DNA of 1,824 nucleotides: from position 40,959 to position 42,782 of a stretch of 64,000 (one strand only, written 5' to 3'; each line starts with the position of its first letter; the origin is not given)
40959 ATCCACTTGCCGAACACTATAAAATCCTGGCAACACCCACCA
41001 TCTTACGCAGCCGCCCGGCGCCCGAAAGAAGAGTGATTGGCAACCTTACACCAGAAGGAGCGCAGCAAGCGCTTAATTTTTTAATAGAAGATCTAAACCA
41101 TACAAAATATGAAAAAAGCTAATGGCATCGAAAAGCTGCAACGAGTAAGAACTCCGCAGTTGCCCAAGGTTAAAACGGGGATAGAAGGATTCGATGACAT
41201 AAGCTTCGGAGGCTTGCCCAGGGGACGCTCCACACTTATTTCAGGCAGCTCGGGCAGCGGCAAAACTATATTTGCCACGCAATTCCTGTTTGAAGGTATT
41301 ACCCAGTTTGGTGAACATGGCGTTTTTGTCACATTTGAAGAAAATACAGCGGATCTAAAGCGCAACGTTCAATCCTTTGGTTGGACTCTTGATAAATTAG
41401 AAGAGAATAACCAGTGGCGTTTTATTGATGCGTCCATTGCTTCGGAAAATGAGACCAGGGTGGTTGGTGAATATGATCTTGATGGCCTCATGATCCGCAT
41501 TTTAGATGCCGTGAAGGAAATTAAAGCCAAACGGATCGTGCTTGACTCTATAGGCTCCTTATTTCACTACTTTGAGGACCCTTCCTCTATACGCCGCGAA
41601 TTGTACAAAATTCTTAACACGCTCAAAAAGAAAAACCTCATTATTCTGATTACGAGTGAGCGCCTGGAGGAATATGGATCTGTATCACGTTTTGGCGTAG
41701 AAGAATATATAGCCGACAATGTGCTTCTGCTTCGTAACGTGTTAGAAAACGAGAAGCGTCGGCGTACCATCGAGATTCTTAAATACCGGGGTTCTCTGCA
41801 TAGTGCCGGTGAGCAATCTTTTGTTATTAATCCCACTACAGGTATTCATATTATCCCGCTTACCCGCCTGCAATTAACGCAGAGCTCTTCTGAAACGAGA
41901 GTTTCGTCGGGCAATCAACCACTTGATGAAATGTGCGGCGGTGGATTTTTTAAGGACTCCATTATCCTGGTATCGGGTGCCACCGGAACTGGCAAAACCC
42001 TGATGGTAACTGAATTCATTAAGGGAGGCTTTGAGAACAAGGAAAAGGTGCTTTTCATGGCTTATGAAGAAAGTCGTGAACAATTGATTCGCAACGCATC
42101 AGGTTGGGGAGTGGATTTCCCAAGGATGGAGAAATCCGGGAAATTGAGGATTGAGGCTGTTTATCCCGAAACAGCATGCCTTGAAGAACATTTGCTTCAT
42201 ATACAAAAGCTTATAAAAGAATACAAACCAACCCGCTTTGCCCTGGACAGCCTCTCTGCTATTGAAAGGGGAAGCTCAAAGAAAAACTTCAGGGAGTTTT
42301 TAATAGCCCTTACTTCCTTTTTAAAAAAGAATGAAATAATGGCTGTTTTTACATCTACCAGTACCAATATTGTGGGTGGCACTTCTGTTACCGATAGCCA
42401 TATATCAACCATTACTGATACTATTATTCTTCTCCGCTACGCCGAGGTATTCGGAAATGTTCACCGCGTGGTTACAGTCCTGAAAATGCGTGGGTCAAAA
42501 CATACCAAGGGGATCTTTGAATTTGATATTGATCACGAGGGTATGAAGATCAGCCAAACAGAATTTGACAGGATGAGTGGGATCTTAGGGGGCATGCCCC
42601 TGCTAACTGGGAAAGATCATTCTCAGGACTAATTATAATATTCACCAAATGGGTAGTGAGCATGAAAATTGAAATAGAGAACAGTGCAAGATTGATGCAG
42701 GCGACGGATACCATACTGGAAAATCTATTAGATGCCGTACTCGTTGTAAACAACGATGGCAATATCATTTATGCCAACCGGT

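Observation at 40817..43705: KaiA-less kaiB-kaiC-PAS-histidine-kinase operon in a Bacteroidota-type heterotroph genome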

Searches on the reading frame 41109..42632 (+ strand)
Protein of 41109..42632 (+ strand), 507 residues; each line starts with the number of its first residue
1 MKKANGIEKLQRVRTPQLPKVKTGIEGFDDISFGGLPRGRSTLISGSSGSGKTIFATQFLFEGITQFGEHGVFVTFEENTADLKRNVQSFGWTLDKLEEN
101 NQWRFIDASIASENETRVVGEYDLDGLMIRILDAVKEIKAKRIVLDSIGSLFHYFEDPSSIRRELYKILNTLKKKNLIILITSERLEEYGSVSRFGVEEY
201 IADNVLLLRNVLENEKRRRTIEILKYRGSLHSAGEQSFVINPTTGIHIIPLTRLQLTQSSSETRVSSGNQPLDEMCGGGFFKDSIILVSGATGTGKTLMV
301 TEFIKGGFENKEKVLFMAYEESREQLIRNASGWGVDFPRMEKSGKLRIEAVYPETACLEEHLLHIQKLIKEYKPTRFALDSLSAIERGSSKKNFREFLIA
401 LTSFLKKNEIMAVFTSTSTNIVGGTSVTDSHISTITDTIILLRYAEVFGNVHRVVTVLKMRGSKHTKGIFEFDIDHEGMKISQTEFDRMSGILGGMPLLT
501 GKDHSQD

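Call 3: search_protein_families(library=pfam, proteins=[window:41109-42629:+], max_evalue=0.01)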
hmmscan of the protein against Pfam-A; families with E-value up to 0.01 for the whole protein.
window:41109-42629:+ (507 aa): 28 families (the best 25 are shown)
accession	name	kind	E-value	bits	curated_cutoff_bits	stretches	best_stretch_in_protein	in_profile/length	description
PF06745.19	ATPase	-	7.6e-118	392.4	26.6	2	21-251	1-229/231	KaiC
PF13481.12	AAA_25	-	1.3e-13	51.5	27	2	34-172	28-176/195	AAA domain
PF03796.21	DnaB_C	-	8.8e-09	35.5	27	1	265-329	2-66/255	DnaB-like helicase C terminal domain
PF04851.21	ResIII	-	4.2e-07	30.5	22.5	1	284-321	24-63/164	Type III restriction enzyme, res subunit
PF13191.12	AAA_16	-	6.2e-07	30.5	32.6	0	284-305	25-46/167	AAA ATPase domain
PF05625.17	PAXNEB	-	1.1e-06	28.4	28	0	259-329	13-84/366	PAXNEB protein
PF13173.12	AAA_14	-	1.8e-06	28.4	27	1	283-329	2-47/129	AAA domain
PF13479.12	AAA_24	-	2.4e-06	28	27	1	40-153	3-78/195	AAA domain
PF00154.27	RecA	-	1.4e-05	25.2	27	0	9-77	21-89/262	recA bacterial DNA recombination protein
PF13401.12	AAA_22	-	2.2e-05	25.2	27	0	40-181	6-121/130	AAA domain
PF07088.17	GvpD_P-loop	-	3.6e-05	24.2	24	0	38-60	9-31/189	GvpD gas vesicle protein, P-loop domain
PF20720.3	nSTAND3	-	7e-05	23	27.2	0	41-66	19-44/155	Novel STAND NTPase 3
PF14417.12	MEDS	-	0.00012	22.4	29.8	1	299-351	16-68/161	MEDS: MEthanogen/methylotroph, DcmR Sensory domain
PF12775.13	AAA_7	-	0.00014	21.9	25.8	0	286-317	36-67/181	P-loop containing dynein motor region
PF00437.27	T2SSE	-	0.00033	19.8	24.9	0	284-324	143-181/370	Type II/IV secretion system protein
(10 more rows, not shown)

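Call 4: search_protein_families(library=ncbifam, proteins=[window:41109-42629:+], max_evalue=0.01)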
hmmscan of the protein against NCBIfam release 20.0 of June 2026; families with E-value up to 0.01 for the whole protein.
window:41109-42629:+ (507 aa): 23 families
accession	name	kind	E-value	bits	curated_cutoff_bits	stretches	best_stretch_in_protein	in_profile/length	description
NF006799.0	PRK09302.1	equivalog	1.8e-197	657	408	1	15-500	7-489/515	circadian clock protein KaiC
TIGR02655.1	circ_KaiC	equivalog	2.5e-176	587.1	546.25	1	20-498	2-477/484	circadian clock protein KaiC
TIGR03880.1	KaiC_arch_3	hypoth_equivalog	4.4e-64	216.1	249.45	2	24-241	1-211/224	KaiC domain-containing protein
TIGR03881.1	KaiC_arch_4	hypoth_equivalog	7.8e-57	192.6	247.8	2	20-249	2-229/231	KaiC domain-containing protein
TIGR03877.1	thermo_KaiC_1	hypoth_equivalog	6e-55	186.3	307.25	2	20-241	3-226/238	KaiC domain-containing protein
NF004723.0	PRK06067.1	subfamily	4.4e-38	131.2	194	2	259-481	10-235/243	flagellar accessory protein FlaH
NF052589.1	ArlH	equivalog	2.3e-31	109.3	215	2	34-252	15-227/229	archaellum protein ArlH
TIGR00416.1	sms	equivalog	1.1e-20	73.8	403.05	2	258-471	69-271/454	DNA repair protein RadA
TIGR03878.1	thermo_KaiC_2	hypoth_equivalog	7.7e-19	68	232.2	2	32-180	29-173/259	KaiC domain-containing protein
NF006320.0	PRK08533.1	equivalog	2.8e-15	56.5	215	2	271-461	12-202/230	flagellar accessory protein FlaH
NF004629.0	PRK05973.1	equivalog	4.4e-09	35.7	156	2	283-416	64-190/237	DNA helicase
TIGR02012.1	tigrfam_recA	equivalog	4.1e-06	26.3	325.3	1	8-75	23-90/321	recombinase RecA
NF006861.0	PRK09361.1-1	equivalog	5.4e-06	26.1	278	0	263-300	3-40/235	DNA repair and recombination protein RadB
NF003301.0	PRK04301.1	equivalog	2e-05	23.9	259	0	260-300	78-118/316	DNA repair and recombination protein RadA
TIGR03600.1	phage_DnaB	exception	2.7e-05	23.3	498.65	1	257-329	169-241/421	phage replicative helicase, DnaB family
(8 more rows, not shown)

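Call 5: search_solved_structures(query=window:41109-42629:+, max_evalue=1e-20, show_alignments=3)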
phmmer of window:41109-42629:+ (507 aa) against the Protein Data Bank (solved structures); distinct sequences matched with E-value up to 1e-20: 44.
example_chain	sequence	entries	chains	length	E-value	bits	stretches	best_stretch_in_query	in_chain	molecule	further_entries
8zn5_B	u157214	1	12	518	1.1e-179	601.5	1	18-504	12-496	KaiC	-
8zn6_F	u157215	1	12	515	9.5e-164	549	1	18-499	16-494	KaiC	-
8jon_A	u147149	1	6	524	1.1e-162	545.6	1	13-499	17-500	Circadian clock oscillator protein KaiC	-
7dy1_A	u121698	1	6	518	1.1e-160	538.9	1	16-503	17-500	Circadian clock protein kinase KaiC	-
4o0m_A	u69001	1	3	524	1.1e-160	538.9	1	16-503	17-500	Circadian clock protein kinase KaiC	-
5jwq_A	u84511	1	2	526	4.4e-160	536.9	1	16-503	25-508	Circadian clock protein kinase KaiC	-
8zn7_D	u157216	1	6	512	1.4e-159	535.3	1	17-498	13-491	KaiC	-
1u9i_A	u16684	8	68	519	9.4e-159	532.5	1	18-499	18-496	KaiC | Circadian clock protein kinase kaiC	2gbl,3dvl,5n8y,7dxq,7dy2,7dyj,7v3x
1tf7_A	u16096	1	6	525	9.8e-159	532.5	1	18-499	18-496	KaiC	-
7wdc_A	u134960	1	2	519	1.9e-158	531.5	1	18-499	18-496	Circadian clock protein kinase KaiC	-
3k0a_A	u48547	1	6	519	2.2e-158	531.3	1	18-499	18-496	Circadian clock protein kinase KaiC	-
4ijm_A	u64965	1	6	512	2.8e-158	531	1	18-499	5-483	Circadian clock protein kinase KaiC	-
3k09_A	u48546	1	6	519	3.1e-158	530.8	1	18-499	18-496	Circadian clock protein kinase kaiC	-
3jzm_A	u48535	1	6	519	4.1e-158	530.4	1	18-499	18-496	Circadian clock protein kinase kaiC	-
3k0e_A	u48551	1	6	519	4.5e-158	530.3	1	18-499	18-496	Circadian clock protein kinase KaiC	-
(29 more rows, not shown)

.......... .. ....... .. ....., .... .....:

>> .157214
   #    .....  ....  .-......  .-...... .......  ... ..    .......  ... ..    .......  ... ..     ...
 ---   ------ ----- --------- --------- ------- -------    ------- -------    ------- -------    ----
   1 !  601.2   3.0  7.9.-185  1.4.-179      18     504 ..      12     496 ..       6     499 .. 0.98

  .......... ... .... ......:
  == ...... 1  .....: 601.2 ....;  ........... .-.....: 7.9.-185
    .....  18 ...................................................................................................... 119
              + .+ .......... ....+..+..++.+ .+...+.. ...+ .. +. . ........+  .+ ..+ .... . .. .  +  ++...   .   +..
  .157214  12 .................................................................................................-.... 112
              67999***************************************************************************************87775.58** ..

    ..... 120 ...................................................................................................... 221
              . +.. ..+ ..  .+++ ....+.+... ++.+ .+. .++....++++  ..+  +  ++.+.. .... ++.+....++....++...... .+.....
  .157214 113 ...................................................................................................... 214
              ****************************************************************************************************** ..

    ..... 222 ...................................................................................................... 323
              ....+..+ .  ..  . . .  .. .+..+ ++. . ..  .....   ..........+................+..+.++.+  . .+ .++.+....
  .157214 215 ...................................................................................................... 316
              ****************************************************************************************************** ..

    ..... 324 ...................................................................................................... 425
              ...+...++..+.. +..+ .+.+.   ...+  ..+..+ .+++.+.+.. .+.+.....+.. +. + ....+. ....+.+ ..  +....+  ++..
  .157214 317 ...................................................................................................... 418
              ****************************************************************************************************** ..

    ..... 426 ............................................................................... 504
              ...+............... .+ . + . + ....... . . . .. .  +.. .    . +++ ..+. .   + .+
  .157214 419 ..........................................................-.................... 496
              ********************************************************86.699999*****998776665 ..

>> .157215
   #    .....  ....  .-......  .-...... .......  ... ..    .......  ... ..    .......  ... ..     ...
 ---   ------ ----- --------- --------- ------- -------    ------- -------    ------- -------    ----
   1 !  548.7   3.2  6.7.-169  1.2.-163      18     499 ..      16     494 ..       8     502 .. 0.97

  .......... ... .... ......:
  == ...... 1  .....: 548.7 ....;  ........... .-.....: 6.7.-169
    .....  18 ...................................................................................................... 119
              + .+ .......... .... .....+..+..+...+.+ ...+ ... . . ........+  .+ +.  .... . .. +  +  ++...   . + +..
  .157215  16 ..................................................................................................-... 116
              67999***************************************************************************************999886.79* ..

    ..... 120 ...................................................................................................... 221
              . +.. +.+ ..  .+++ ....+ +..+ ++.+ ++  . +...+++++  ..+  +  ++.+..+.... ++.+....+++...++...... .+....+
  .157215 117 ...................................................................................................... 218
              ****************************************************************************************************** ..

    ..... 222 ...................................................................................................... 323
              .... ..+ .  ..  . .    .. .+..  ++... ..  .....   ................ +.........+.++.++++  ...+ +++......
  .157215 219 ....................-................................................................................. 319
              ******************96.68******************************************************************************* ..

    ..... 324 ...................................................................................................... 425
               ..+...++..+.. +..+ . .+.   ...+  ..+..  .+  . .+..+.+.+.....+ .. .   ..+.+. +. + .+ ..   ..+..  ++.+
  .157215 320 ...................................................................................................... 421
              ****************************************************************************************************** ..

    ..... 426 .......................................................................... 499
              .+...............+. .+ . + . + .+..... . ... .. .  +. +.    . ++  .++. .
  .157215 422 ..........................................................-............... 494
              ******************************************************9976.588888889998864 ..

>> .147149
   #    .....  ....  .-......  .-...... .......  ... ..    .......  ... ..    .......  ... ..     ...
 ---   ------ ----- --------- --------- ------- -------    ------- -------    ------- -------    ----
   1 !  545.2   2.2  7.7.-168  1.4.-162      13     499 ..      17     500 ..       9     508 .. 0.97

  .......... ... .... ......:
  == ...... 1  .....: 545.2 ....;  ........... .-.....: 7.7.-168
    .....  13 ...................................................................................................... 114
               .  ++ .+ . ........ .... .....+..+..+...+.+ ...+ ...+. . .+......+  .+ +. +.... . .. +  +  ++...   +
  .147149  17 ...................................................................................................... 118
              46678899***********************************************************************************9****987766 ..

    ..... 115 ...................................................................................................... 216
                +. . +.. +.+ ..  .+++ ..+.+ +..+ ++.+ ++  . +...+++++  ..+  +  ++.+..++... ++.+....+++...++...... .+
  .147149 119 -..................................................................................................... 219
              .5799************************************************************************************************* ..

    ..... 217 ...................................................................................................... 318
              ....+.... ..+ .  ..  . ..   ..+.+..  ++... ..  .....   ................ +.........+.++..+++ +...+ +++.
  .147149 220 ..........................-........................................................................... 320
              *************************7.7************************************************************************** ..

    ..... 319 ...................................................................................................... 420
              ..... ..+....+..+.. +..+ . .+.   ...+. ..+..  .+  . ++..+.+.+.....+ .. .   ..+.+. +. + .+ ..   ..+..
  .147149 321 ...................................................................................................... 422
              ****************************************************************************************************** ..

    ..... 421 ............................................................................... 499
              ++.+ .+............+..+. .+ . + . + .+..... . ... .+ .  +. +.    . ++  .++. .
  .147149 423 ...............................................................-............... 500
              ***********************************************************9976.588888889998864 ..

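Call 7: find_encoding_contigs(protein=window:41109-42632:+, flank=10000, max_places=6)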
Protein window:41109-42632:+ (507 aa): 13 contigs read that carry it; 6 places shown.
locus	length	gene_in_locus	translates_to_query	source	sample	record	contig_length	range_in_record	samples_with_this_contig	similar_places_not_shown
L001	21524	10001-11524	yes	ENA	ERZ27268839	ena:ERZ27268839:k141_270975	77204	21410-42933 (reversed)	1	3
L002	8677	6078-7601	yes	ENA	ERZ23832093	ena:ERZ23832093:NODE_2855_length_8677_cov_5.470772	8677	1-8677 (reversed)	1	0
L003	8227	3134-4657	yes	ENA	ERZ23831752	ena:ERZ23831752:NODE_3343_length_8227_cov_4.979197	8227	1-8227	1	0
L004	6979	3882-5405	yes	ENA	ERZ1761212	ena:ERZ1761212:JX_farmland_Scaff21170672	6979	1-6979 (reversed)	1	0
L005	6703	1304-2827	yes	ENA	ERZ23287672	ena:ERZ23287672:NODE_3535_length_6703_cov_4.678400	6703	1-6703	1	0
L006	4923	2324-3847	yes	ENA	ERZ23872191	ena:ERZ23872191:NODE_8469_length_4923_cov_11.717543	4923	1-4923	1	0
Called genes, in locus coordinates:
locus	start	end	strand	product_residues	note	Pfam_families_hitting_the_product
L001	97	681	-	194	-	PF08534:Redoxin, PF00578:AhpC-TSA, PF00085:Thioredoxin (weak), PF13098:Thioredoxin_2, PF13905:Thioredoxin_8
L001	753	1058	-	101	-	PF00581:Rhodanese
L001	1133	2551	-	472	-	PF00753:Lactamase_B, PF00581:Rhodanese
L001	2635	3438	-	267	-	PF01925:TauE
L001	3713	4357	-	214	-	PF00027:cNMP_binding, PF13545:HTH_Crp_2, PF00325:Crp (weak)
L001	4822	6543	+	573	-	-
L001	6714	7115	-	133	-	PF07883:Cupin_2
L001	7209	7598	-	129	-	PF03992:ABM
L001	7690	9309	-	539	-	PF00999:Na_H_Exchanger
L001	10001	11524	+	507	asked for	PF00154:RecA_N (faint), PF04851:ResIII (faint), PF05625:PAXNEB (faint), PF13481:AAA_25 (weak), PF03796:DnaB_C (faint), PF06745:ATPase, PF13191:AAA_16 (faint), PF06745:ATPase, +3 more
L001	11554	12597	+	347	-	PF00989:PAS, PF08448:PAS_4 (weak), PF13188:PAS_8 (weak), PF13426:PAS_9 (faint), PF00512:HisKA, PF02518:HATPase_c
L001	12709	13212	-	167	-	PF12641:Flavodoxin_3 (faint), PF12682:Flavodoxin_4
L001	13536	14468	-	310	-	PF00248:Aldo_ket_red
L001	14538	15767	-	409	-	PF14534:DUF4440, PF08450:SGL (faint)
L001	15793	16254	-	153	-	PF07883:Cupin_2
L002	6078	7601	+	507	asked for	PF00154:RecA_N (faint), PF04851:ResIII (faint), PF05625:PAXNEB (faint), PF13481:AAA_25 (weak), PF03796:DnaB_C (faint), PF06745:ATPase, PF13191:AAA_16 (faint), PF06745:ATPase, +3 more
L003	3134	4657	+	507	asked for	PF00154:RecA_N (faint), PF04851:ResIII (faint), PF05625:PAXNEB (faint), PF13481:AAA_25 (weak), PF03796:DnaB_C (faint), PF06745:ATPase, PF13191:AAA_16 (faint), PF06745:ATPase, +3 more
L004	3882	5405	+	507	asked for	PF00154:RecA_N (faint), PF04851:ResIII (faint), PF05625:PAXNEB (faint), PF13481:AAA_25 (weak), PF03796:DnaB_C (faint), PF06745:ATPase, PF13191:AAA_16 (faint), PF06745:ATPase, +3 more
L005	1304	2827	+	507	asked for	PF00154:RecA_N (faint), PF04851:ResIII (faint), PF05625:PAXNEB (faint), PF13481:AAA_25 (weak), PF03796:DnaB_C (faint), PF06745:ATPase, PF13191:AAA_16 (faint), PF06745:ATPase, +3 more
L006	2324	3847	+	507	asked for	PF00154:RecA_N (faint), PF04851:ResIII (faint), PF05625:PAXNEB (faint), PF13481:AAA_25 (weak), PF03796:DnaB_C (faint), PF06745:ATPase, PF13191:AAA_16 (faint), PF06745:ATPase, +3 more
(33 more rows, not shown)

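Call 8: find_homologous_proteins(query=window:41109-42629:+, max_evalue=1e-50)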
Query window:41109-42629:+ (507 aa): 7052 proteins with E <= 1e-50 among 8000 candidates; the best 120 are listed.
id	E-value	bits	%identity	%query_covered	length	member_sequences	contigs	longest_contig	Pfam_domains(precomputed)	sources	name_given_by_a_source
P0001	0.0e+0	1116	100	100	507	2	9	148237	PF13173.13,PF06745.20,PF03796.22,PF05625.18,PF23442.2,PF13401.13,PF00154.28,PF13481.13,PF04851.22,PF13191.13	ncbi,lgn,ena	-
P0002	1.5e-290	982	87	100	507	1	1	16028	PF13173.13,PF06745.20,PF07088.17,PF13479.13,PF03796.22,PF05625.18,PF23442.2,PF00154.28,PF13481.13,PF04851.22,PF13191.13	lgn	-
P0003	2.9e-289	978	87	100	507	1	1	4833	PF13173.13,PF06745.20,PF03796.22,PF14417.13,PF23442.2,PF13401.13,PF00154.28,PF04851.22,PF13191.13,PF07088.17,PF13479.13,PF05625.18,PF13481.13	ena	-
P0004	9.6e-285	963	85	100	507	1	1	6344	PF13173.13,PF06745.20,PF03796.22,PF23442.2,PF13401.13,PF00154.28,PF04851.22,PF13191.13,PF07088.17,PF05625.18,PF25199.2,PF13481.13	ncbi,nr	ncbi:MAG TPA: circadian clock protein KaiC [Flavisolibacter sp.]|nr:circadian clock protein KaiC [Fl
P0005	1.6e-283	959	86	99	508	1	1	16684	PF13173.13,PF06745.20,PF03796.22,PF23442.2,PF13401.13,PF00154.28,PF13481.13,PF04851.22,PF13191.13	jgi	jgi:circadian clock protein KaiC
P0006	2.5e-282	955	85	100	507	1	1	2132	PF13173.13,PF06745.20,PF03796.22,PF23442.2,PF13401.13,PF00154.28,PF04851.22,PF13191.13,PF07088.17,PF13479.13,PF05625.18,PF25199.2,PF13481.13,PF20720.4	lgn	-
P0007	3.0e-282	955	86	100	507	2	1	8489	PF13173.13,PF06745.20,PF03796.22,PF14417.13,PF23442.2,PF13401.13,PF00154.28,PF04851.22,PF13191.13,PF07088.17,PF05625.18,PF25199.2,PF13481.13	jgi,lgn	jgi:circadian clock protein KaiC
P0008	4.5e-282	954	84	100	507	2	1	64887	PF13173.13,PF06745.20,PF03796.22,PF14417.13,PF23442.2,PF00154.28,PF04851.22,PF13191.13,PF07088.17,PF05625.18,PF25199.2,PF13481.13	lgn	-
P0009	5.6e-281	950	85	100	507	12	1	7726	PF13173.13,PF06745.20,PF03796.22,PF14417.13,PF13401.13,PF00154.28,PF25199.2,PF13481.13,PF04851.22,PF20720.4,PF13191.13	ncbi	ncbi:MAG TPA: circadian clock protein KaiC [Flavisolibacter sp.]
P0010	1.7e-279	946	84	100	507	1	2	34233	PF13173.13,PF06745.20,PF07088.17,PF03796.22,PF05625.18,PF23442.2,PF13401.13,PF13481.13,PF04851.22,PF20720.4,PF13191.13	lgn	-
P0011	4.1e-277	938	82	100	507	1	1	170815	PF13173.13,PF06745.20,PF07088.17,PF03796.22,PF05625.18,PF23442.2,PF13401.13,PF00154.28,PF13481.13,PF04851.22,PF13191.13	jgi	-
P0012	3.9e-274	928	82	100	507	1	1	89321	PF13173.13,PF06745.20,PF07088.17,PF03796.22,PF05625.18,PF23442.2,PF13401.13,PF13481.13,PF04851.22,PF13191.13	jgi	-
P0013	9.5e-267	904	80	99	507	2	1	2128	PF13173.13,PF06745.20,PF03796.22,PF23442.2,PF00154.28,PF13481.13,PF04851.22,PF13191.13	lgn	-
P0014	7.8e-266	901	81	99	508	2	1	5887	PF13173.13,PF06745.20,PF07088.17,PF03796.22,PF14417.13,PF05625.18,PF23442.2,PF00154.28,PF13481.13,PF04851.22,PF13191.13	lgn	-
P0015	6.8e-265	897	80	99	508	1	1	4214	PF13173.13,PF06745.20,PF07088.17,PF03796.22,PF23442.2,PF00154.28,PF13481.13,PF04851.22,PF13191.13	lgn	-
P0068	2.0e-180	619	58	95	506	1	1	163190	PF06745.20,PF03796.22,PF23442.2,PF13481.13,PF13191.13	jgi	jgi:circadian clock protein KaiC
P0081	1.8e-179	616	57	94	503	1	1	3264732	PF06745.20,PF14417.13,PF13481.13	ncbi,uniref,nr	ncbi:circadian clock protein KaiC [Natranaerofaba carboxydovora]|uniref:circadian clock protein KaiC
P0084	3.2e-179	615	57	95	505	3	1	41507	PF06745.20,PF03796.22,PF23442.2,PF00154.28,PF13481.13,PF13191.13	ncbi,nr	ncbi:MAG TPA: circadian clock protein KaiC [Blastocatellia bacterium]|nr:circadian clock protein Kai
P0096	2.0e-178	612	57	96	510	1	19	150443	PF06745.20,PF03796.22,PF05625.18,PF23442.2,PF00154.28,PF13481.13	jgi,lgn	-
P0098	2.0e-178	612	57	95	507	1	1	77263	PF06745.20,PF03796.22,PF05625.18,PF00154.28,PF13481.13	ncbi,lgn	-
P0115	6.9e-178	611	56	96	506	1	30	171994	PF06745.20,PF03796.22,PF05625.18,PF23442.2,PF00154.28,PF13481.13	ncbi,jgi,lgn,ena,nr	ncbi:MAG: circadian clock protein KaiC [Cyanobacteria bacterium]|nr:circadian clock protein KaiC [Cy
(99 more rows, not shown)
